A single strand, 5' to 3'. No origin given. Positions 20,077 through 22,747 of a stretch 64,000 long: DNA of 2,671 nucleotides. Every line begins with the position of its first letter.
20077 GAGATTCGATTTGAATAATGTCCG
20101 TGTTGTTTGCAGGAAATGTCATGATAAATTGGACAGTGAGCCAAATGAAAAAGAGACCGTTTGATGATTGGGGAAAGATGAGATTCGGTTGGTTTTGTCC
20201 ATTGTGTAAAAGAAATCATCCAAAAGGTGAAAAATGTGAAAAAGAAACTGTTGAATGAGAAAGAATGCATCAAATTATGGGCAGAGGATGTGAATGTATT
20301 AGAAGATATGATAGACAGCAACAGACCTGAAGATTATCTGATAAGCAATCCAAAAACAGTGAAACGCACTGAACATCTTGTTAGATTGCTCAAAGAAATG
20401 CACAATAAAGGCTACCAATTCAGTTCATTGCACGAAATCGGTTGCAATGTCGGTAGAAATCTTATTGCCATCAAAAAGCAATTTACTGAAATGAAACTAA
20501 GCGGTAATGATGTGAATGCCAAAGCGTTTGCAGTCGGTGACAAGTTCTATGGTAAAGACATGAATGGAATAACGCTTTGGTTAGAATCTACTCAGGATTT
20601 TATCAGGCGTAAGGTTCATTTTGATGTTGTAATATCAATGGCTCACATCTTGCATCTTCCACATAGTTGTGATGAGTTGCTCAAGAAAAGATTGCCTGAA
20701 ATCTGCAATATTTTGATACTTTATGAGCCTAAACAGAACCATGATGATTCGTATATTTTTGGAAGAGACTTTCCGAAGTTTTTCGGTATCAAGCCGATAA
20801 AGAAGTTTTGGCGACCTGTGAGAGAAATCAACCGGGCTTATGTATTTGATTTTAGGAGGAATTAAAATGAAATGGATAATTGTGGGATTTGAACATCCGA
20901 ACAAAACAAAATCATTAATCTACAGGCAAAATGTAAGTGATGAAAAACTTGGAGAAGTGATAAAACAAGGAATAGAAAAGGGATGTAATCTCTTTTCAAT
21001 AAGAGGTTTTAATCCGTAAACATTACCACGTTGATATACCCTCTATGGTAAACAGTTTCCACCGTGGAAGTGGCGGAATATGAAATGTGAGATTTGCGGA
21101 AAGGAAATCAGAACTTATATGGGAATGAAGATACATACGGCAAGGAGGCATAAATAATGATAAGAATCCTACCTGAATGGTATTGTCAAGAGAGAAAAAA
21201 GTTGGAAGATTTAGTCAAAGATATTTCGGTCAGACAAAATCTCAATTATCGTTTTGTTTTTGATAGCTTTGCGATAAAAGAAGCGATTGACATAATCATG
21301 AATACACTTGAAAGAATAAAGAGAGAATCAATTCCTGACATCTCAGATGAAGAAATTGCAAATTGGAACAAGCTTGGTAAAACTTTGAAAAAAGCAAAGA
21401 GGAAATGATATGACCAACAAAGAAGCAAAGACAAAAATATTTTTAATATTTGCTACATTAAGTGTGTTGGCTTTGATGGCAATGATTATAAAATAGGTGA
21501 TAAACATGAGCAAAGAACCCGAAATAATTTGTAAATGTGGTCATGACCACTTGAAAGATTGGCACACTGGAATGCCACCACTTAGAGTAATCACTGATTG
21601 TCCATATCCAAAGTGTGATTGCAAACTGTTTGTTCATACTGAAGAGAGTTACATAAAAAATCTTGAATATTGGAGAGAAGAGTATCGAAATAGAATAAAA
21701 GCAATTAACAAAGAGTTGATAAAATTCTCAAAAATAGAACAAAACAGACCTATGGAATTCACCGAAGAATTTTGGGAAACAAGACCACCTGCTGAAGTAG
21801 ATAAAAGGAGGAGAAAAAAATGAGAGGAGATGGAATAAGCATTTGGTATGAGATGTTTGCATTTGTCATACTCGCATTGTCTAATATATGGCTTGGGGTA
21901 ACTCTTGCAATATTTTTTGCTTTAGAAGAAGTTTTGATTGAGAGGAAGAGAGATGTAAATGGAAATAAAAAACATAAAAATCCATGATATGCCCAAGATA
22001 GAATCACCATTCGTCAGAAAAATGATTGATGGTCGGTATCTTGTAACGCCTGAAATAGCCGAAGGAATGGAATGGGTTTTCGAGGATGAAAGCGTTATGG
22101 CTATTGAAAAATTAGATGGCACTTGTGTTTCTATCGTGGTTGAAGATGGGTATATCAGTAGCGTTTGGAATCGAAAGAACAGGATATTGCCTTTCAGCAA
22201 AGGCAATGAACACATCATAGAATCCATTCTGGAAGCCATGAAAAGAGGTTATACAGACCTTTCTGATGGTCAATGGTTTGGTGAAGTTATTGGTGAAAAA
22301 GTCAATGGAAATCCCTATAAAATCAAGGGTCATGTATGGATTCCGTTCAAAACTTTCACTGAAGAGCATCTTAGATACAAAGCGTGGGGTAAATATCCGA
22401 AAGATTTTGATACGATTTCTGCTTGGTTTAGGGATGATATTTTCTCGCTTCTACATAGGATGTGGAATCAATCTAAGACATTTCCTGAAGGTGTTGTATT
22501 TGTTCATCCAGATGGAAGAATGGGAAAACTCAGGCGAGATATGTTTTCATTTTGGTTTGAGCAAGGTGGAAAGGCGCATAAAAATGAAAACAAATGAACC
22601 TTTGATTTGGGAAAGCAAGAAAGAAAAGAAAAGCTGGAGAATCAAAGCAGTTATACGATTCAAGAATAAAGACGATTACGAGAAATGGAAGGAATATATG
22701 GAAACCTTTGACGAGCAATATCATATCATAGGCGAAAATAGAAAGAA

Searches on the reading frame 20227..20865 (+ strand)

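Call 16: search_protein_families(library=pfam, proteins=[window:20227-20865:+], max_evalue=0.01)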
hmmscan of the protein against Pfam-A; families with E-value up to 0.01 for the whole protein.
window:20227-20865:+ (212 aa): 2 families
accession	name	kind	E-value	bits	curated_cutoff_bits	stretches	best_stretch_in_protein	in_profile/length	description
PF13649.12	Methyltransf_25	-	4.8e-05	24.4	27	1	70-152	3-86/97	Methyltransferase domain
PF08242.18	Methyltransf_12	-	0.00022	22.3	30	1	70-151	2-84/98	Methyltransferase domain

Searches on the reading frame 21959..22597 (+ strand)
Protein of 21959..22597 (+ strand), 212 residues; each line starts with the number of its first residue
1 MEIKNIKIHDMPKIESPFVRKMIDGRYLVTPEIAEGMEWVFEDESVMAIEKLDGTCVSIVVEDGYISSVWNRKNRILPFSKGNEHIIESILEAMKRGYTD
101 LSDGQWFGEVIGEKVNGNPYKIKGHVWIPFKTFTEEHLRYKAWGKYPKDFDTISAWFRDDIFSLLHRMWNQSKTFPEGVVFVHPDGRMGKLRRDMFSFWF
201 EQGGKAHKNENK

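Call 16: search_protein_families(library=pfam, proteins=[window:21959-22597:+], max_evalue=0.01)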
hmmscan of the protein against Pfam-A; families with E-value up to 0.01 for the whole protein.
window:21959-22597:+ (212 aa): 2 families
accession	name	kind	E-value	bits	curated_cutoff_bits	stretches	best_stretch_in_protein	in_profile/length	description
PF17720.7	RLIG1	-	0.00019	20.8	25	0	109-159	195-243/324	RNA ligase 1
PF09414.15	RNA_ligase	-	0.00036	21.1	27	1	45-150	2-117/171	RNA ligase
